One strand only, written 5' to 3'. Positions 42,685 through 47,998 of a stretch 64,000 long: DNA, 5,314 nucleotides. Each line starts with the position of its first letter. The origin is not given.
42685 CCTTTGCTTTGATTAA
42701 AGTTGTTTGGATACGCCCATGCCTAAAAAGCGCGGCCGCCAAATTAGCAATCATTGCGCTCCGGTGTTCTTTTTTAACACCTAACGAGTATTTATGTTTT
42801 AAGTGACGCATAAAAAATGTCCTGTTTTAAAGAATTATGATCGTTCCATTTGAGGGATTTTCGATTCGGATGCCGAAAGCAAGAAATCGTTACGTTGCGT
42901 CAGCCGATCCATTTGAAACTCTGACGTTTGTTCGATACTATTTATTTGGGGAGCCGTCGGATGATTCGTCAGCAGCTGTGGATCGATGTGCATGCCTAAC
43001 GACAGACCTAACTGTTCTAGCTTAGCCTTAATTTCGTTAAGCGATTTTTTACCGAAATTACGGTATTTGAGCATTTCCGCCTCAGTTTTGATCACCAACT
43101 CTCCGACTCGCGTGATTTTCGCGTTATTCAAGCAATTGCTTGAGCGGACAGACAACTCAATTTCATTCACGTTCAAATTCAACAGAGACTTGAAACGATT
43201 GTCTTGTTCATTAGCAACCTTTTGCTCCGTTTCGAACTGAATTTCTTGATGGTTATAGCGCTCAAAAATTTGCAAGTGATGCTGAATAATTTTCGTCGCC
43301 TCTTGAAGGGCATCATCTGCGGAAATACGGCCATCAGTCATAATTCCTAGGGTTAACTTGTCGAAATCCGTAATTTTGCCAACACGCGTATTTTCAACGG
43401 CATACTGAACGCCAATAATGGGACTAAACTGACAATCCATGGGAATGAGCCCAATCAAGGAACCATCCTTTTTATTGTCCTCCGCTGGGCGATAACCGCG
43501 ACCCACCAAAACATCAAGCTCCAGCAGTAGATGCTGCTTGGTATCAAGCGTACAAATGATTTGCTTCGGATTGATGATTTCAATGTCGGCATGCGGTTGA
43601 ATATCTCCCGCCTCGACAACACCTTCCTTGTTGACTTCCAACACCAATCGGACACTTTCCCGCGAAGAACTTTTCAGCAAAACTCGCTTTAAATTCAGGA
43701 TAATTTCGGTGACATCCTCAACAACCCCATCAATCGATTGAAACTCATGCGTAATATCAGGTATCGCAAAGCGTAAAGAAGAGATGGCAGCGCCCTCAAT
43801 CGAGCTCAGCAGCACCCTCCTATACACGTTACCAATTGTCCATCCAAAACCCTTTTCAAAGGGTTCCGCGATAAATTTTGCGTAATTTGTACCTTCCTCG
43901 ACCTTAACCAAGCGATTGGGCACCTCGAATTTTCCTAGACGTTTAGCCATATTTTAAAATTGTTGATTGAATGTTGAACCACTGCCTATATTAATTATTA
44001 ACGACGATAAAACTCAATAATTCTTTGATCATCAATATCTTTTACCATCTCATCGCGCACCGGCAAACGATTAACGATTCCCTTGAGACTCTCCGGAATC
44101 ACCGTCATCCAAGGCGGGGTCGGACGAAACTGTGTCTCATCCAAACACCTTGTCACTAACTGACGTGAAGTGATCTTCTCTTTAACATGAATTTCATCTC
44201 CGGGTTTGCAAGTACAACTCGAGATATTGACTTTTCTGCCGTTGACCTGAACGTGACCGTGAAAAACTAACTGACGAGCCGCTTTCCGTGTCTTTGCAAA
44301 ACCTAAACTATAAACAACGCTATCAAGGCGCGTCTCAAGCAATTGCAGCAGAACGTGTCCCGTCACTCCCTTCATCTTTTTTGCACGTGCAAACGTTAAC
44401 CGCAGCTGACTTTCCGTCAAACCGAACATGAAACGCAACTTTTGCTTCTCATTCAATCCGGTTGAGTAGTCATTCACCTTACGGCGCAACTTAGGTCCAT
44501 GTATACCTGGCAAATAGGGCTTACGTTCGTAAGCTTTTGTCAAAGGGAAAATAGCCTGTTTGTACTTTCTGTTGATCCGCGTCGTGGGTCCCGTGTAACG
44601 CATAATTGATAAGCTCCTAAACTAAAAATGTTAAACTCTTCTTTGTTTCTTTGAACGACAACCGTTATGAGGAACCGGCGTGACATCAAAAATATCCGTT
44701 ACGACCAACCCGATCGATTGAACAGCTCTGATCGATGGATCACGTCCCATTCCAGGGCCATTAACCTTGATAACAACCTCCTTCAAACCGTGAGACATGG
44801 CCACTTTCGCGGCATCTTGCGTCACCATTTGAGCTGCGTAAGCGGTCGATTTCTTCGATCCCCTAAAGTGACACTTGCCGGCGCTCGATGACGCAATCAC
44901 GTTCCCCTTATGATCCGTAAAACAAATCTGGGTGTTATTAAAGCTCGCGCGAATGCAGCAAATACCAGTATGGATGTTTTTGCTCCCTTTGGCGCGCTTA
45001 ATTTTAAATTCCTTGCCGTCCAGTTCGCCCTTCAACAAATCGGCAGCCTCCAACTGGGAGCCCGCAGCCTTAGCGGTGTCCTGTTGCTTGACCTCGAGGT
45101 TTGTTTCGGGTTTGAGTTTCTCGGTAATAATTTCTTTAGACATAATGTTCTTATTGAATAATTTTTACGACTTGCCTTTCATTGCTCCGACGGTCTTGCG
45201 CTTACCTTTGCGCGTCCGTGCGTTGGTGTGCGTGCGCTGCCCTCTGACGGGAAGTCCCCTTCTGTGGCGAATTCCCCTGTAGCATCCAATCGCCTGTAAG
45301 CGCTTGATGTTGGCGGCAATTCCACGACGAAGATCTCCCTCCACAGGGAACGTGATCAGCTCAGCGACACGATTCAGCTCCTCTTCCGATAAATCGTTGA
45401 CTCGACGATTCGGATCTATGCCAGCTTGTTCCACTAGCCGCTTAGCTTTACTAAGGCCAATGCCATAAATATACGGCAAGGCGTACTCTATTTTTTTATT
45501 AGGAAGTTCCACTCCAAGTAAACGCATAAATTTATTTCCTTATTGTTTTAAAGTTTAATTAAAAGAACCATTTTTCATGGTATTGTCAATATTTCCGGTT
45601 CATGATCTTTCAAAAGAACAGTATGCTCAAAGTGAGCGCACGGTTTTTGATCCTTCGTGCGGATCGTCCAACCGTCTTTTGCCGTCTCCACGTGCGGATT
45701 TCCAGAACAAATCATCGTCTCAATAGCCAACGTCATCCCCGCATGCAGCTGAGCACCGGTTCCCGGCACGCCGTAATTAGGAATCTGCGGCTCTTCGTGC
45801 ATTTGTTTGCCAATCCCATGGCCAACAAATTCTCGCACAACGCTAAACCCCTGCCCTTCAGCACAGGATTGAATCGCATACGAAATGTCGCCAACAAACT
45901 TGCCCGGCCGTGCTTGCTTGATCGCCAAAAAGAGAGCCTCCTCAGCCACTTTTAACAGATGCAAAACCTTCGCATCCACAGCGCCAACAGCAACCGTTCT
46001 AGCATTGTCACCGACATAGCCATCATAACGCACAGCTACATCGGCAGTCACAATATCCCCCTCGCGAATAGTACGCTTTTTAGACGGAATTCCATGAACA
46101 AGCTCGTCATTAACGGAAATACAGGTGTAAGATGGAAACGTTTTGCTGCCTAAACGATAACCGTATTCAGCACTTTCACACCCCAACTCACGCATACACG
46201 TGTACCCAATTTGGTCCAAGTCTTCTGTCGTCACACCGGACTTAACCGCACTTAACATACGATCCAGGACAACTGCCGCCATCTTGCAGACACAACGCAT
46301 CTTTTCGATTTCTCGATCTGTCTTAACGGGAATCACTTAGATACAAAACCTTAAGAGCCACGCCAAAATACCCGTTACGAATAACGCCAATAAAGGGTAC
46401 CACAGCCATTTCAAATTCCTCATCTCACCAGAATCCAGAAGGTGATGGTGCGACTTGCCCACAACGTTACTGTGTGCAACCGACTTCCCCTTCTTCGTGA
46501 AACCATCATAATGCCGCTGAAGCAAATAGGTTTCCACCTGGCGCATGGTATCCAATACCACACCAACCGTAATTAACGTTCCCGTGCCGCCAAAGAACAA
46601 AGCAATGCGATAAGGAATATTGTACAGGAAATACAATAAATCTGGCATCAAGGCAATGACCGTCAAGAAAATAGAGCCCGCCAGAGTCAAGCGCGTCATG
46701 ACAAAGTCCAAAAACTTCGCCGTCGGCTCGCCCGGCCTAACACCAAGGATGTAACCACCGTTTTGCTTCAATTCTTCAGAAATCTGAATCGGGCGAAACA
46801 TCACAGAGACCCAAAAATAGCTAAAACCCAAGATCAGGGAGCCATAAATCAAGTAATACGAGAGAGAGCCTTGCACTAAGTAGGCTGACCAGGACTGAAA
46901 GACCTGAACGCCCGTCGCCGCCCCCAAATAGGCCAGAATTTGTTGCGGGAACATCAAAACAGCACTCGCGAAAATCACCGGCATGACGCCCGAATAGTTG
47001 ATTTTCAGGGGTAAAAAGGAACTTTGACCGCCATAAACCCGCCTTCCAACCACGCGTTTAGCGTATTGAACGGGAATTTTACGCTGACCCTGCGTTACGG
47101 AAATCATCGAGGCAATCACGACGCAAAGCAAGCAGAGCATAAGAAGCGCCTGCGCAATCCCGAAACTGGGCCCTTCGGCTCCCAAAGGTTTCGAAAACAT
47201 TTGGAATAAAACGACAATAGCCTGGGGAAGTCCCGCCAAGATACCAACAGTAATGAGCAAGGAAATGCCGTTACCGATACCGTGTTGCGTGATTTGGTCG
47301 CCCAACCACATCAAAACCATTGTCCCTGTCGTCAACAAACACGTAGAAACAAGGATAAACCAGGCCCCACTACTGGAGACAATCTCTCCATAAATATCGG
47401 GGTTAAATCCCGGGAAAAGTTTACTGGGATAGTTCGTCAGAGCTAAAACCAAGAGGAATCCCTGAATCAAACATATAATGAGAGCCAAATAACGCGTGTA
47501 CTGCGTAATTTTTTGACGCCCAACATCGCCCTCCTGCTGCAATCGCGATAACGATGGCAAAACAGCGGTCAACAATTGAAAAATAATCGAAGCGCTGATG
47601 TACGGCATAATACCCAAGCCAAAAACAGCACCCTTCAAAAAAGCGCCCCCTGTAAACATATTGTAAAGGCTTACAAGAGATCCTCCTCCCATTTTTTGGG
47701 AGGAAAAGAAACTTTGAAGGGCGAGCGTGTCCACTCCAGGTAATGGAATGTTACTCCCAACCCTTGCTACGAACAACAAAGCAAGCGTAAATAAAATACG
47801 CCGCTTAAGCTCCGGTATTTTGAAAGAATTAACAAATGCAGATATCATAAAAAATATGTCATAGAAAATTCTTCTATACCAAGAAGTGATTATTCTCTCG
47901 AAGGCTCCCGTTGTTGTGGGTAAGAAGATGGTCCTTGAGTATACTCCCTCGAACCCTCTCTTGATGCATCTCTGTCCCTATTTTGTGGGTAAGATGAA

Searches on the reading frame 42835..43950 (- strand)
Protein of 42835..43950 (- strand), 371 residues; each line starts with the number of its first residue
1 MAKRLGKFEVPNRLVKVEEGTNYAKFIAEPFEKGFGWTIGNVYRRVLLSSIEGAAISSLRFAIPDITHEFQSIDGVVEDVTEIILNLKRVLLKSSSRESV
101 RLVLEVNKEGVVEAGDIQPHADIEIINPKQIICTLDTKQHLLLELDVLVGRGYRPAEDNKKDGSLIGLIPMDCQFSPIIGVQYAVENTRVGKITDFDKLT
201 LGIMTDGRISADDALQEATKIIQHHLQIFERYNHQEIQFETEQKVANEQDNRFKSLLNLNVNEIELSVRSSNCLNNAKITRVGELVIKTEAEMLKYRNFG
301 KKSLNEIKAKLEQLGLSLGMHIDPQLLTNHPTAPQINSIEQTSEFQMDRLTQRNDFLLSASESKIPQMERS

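Call 17: search_protein_families(library=pfam, proteins=[window:42835-43950:-], max_evalue=0.00001)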
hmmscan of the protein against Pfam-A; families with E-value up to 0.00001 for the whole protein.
window:42835-43950:- (371 aa): 3 families
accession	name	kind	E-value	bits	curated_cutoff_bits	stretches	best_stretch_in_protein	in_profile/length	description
PF01000.31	RNA_pol_A_bac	-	3.1e-29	102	33.9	1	63-176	3-119/119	RNA polymerase Rpb3/RpoA insert domain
PF03118.21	RNA_pol_A_CTD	-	5.9e-23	80.8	23.8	1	249-313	3-67/67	Bacterial RNA polymerase, alpha chain C terminal domain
PF01193.29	RNA_pol_L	-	3.6e-19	68.7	24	1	29-226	1-74/74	RNA polymerase Rpb3/Rpb11 dimerisation domain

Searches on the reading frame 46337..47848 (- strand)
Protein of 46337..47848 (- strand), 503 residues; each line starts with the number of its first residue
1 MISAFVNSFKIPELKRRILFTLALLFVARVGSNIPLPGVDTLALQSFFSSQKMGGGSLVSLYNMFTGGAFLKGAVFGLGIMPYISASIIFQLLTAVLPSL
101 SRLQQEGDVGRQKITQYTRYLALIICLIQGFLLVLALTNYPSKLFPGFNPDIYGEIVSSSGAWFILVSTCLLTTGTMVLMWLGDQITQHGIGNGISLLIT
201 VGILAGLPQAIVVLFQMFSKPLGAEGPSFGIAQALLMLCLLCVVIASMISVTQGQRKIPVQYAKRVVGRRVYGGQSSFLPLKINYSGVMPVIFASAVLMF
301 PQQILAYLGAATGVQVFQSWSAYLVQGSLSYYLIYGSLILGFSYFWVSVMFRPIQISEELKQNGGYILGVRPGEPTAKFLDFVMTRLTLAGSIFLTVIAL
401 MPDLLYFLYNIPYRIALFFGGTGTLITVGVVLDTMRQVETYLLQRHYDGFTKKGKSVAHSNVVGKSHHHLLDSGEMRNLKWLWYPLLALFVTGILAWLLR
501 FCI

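Call 63: search_protein_families(library=pfam, proteins=[window:46337-47848:-], max_evalue=0.00001)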
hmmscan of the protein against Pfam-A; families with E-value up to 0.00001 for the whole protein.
window:46337-47848:- (503 aa): 1 family
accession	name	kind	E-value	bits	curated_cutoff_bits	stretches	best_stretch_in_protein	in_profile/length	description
PF00344.25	SecY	-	1.2e-103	347.2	32.2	1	75-435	2-306/306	SecY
